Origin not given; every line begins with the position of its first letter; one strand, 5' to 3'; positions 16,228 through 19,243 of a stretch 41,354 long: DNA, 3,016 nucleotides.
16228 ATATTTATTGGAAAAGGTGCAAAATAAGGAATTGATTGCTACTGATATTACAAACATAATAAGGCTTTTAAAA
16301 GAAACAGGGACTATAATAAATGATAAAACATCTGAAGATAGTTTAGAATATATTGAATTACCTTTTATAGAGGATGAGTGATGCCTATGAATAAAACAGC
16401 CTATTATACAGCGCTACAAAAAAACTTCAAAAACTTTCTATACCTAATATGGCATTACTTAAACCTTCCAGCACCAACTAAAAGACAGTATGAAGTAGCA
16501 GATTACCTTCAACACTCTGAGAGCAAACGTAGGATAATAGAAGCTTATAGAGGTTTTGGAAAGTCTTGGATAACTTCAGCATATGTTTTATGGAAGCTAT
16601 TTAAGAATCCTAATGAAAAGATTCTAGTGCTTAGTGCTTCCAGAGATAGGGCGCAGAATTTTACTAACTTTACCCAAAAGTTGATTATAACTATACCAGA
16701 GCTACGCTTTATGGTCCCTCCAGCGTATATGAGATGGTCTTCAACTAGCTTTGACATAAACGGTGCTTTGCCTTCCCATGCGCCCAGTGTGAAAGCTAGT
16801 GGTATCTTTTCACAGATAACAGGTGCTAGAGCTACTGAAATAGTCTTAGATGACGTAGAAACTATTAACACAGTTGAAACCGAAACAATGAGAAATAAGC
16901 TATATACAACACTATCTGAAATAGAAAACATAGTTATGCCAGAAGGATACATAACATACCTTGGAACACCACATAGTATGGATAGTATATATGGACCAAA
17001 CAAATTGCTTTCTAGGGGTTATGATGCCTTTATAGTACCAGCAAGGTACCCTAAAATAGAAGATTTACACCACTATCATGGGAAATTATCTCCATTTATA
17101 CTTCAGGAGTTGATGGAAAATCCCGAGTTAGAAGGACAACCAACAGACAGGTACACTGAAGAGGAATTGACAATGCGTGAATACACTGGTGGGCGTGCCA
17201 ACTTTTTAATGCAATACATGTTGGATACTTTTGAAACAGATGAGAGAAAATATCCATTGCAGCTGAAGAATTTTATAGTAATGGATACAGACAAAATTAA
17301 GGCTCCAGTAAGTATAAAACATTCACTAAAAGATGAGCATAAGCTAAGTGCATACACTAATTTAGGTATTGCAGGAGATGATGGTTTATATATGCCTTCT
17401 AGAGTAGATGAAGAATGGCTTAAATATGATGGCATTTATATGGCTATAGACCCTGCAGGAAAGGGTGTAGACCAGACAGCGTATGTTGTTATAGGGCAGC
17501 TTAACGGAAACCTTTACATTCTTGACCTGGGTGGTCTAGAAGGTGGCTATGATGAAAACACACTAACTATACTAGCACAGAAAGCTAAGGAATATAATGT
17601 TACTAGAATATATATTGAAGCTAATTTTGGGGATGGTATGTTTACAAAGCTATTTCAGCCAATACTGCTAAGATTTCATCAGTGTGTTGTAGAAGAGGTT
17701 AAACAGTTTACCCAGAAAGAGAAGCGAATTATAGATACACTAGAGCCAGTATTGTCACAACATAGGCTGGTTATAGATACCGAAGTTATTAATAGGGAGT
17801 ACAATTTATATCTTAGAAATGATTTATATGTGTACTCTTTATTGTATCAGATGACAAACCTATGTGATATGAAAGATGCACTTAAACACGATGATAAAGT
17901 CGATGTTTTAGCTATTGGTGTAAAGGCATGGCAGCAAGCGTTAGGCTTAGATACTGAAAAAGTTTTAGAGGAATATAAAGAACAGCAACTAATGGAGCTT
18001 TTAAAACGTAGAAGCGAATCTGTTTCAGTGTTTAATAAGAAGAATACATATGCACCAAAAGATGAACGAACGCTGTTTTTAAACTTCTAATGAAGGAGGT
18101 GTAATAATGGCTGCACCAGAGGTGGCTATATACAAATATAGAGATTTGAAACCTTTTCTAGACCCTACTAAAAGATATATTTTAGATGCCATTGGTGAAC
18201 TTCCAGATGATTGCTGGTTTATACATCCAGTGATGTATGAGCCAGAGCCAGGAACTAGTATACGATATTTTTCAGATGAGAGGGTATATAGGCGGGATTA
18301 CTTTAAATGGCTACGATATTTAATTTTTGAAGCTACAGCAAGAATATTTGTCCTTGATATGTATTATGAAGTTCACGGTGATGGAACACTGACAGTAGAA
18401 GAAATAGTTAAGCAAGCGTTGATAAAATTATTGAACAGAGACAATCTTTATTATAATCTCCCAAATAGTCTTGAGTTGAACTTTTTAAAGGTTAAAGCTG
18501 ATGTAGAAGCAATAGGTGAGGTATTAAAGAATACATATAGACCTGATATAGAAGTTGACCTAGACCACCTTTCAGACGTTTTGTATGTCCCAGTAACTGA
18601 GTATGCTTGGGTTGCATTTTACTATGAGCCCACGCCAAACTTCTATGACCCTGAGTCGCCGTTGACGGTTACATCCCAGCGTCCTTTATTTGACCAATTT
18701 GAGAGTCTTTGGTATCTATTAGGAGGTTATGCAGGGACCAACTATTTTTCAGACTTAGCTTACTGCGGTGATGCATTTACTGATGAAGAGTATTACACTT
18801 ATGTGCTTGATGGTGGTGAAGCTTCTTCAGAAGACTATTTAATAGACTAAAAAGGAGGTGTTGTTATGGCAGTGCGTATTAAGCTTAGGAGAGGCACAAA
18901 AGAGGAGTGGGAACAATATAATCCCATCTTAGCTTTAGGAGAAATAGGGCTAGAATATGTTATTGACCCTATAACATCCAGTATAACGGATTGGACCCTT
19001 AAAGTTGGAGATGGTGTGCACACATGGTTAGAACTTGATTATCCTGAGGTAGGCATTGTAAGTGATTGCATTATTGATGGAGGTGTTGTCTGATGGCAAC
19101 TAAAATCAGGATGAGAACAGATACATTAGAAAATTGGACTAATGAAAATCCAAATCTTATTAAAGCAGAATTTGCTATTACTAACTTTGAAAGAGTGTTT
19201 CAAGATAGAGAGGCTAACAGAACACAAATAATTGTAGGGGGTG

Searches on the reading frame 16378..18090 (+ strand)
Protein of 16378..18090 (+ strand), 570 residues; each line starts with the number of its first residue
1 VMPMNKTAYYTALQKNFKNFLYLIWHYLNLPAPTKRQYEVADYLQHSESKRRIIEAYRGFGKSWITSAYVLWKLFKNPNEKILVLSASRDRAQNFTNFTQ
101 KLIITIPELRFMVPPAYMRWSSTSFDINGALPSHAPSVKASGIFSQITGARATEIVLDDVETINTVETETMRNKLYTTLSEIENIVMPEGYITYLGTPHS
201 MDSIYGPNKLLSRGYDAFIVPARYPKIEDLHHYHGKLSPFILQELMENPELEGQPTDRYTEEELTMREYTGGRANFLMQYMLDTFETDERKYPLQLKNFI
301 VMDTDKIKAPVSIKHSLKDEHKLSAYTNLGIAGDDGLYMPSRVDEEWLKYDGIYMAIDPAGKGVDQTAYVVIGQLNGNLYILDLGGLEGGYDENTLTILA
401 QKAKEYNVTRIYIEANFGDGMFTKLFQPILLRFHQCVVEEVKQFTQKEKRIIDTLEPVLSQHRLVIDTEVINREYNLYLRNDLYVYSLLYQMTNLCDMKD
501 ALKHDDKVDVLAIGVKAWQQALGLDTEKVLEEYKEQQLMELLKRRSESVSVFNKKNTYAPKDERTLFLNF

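Call 14: search_protein_families(library=phrogs, proteins=[window:16378-18090:+], max_evalue=0.001)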
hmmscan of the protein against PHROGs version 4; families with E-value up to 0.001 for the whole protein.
window:16378-18090:+ (570 aa): 6 families
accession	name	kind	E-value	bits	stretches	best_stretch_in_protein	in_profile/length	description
phrog_38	-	head and packaging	4e-100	337.6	1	11-533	267-718/760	terminase large subunit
phrog_17672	-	head and packaging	1.5e-58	199.7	1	34-364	51-392/395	terminase large subunit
phrog_15524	-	head and packaging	7.3e-56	190.4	1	354-547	6-202/249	terminase large subunit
phrog_4758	-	head and packaging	4.1e-24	86.3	1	13-206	16-215/243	terminase large subunit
phrog_2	-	head and packaging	1.5e-13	51.4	1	34-509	267-583/807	terminase large subunit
phrog_5989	-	head and packaging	4.1e-07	30.4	1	46-108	153-215/347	terminase large subunit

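Call 15: search_protein_families(library=pfam, proteins=[window:16378-18090:+], max_evalue=0.01)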
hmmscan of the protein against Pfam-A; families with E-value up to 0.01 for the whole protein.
window:16378-18090:+ (570 aa): 2 families
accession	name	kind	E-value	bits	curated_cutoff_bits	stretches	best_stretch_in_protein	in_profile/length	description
PF22530.2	Terminase-T7_RNaseH-like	-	1.6e-39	134.9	27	1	357-464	1-108/108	Terminase Bacteriophage T7, Ribonuclease H-like domain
PF03237.21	Terminase_6N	-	2.1e-05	24.7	22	1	58-176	6-122/215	Terminase large subunit, T4likevirus-type, N-terminal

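Call 43: search_dna_similar(query=window:16378-18090:+, collection=phages, mode=protein, max_rows=15)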
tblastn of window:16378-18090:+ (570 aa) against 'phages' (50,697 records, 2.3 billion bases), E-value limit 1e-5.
Records with a match: 2691; places in all: 2710; records where one place covers at least 80% of the query: 2639.
Best place of each record, by identity: <60% 2691.
By first word of the organism name: Klebsiella 700; Escherichia 365; Pseudomonas 330; Acinetobacter 171; Vibrio 125; Salmonella 113; Yersinia 95; Pectobacterium 85; Ralstonia 54; Aeromonas 47; and 74 more.
By host as written in the record: - 378; Klebsiella pneumoniae 376; Escherichia coli 125; Acinetobacter baumannii 60; Pseudomonas putida KT2440 and Paw85 53; Pseudomonas aeruginosa 44; Yersinia pestis 38; Pectobacterium atrosepticum DSM18077 33; and 687 more.
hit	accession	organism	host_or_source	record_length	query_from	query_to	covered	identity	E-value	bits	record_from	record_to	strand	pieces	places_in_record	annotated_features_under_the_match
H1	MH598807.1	Pelagibacter phage HTVC120P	Candidatus Pelagibacter sp. HTCC7211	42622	15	564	96%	44.3%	7e-125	410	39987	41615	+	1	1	DNA maturase B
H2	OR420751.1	Pelagibacter phage HTVC309P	Candidatus Pelagibacter sp.FZCC0233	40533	1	557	98%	43.4%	3e-125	411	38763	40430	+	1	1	DNA maturase B | hypothetical protein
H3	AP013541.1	uncultured phage_MedDCM-OCT-S42-C7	metagenomic fosmid library constructed ...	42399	15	549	94%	45.0%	1e-126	415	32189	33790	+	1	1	terminase large subunit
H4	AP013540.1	uncultured phage_MedDCM-OCT-S28-C10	metagenomic fosmid library constructed ...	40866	17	544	93%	45.4%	7e-127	416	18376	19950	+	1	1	terminase large subunit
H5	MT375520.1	Pelagibacter phage Bylgja EXVC010P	Candidatus Pelagibacter sp H2P3alpha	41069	15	549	94%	44.8%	2e-125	412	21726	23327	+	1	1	putative DNA maturase B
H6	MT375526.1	Pelagibacter phage Himinglaeva EXVC011P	Candidatus Pelagibacter sp H2P3alpha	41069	15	549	94%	44.8%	2e-125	412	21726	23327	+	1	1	putative DNA maturase B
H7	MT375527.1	Pelagibacter phage Hroenn EXVC015P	Candidatus Pelagibacter sp H2P3alpha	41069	15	549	94%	44.8%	2e-125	412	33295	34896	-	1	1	putative DNA maturase B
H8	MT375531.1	Pelagibacter phage Unn EXVC019P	Candidatus Pelagibacter sp H2P3alpha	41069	15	549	94%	44.8%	2e-125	412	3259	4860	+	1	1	putative DNA maturase B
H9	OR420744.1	Pelagibacter phage HTVC134P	Candidatus Pelagibacter sp. HTCC7211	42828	15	549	94%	44.6%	1e-125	412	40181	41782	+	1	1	DNA maturase B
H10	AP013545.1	uncultured phage MedDCM-OCT-S46-C10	metagenomic fosmid library constructed ...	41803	1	538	94%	44.1%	8e-125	410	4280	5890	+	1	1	terminase large subunit | hypothetical protein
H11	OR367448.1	Ralstonia phage BOESR1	Ralstonia pseudosolanacearum (NCPPB ...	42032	14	549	94%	44.2%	3e-89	440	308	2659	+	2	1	terminase large subunit (x2) | homing endonuclease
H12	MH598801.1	Pelagibacter phage HTVC200P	Candidatus Pelagibacter sp. FZCC0015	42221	15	538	92%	45.0%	3e-126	414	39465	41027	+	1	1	DNA maturase B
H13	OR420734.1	Roseobacter phage CRP-804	Paracoccaceae bacterium strain FZCC0196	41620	7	540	94%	44.1%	2e-130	426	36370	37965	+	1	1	DNA maturase B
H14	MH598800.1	Pelagibacter phage HTVC031P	Candidatus Pelagibacter ubique HTCC1062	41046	15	549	94%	43.9%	6e-124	407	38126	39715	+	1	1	DNA maturase B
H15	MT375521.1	Pelagibacter phage Eistla EXVC025P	Candidatus Pelagibacter ubique HTCC1062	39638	15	549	94%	43.8%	5e-123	405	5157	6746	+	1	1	DNA maturase B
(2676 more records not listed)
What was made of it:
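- Tried and rejected: The closest cultured phages share only ~44% TerL identity (call 43).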

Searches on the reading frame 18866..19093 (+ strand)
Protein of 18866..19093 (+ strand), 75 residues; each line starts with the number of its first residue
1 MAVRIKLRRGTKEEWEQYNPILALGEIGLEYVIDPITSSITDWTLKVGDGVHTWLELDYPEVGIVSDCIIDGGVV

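Call 52: search_protein_families(library=phrogs, proteins=[window:18866-19093:+], max_evalue=0.01)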
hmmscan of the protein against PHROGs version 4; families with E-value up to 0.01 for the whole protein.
window:18866-19093:+ (75 aa): 12 families
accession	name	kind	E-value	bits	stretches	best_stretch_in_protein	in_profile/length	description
phrog_697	-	head and packaging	5.6e-11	41.5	1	1-59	1-50/2079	structural protein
phrog_38417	-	other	8e-08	32.9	1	5-59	4-49/312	hyaluronidase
phrog_19976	-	tail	1.1e-07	32.5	1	2-61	7-61/256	tail assembly protein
phrog_19200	-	head and packaging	5.4e-06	26.9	1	4-63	11-61/268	virion structural protein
phrog_23595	-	tail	3.3e-05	24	1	1-65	1-54/440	minor tail protein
phrog_27786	-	tail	5e-05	23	1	5-59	7-52/729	tail spike protein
phrog_33904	-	tail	0.00016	21.4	1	5-59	4-49/542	tail fiber protein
phrog_24580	-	tail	0.00023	21.3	1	4-59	3-49/292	tail fiber protein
phrog_31660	-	tail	0.00078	20.3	1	3-60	8-56/182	tail fiber protein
phrog_24754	-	tail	0.0015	19.4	1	3-59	5-52/202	tail fiber protein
phrog_6049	-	tail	0.0035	17.9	1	3-60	9-57/337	tail fiber protein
phrog_16032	-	unknown function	0.009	16.4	0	2-58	7-54/331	-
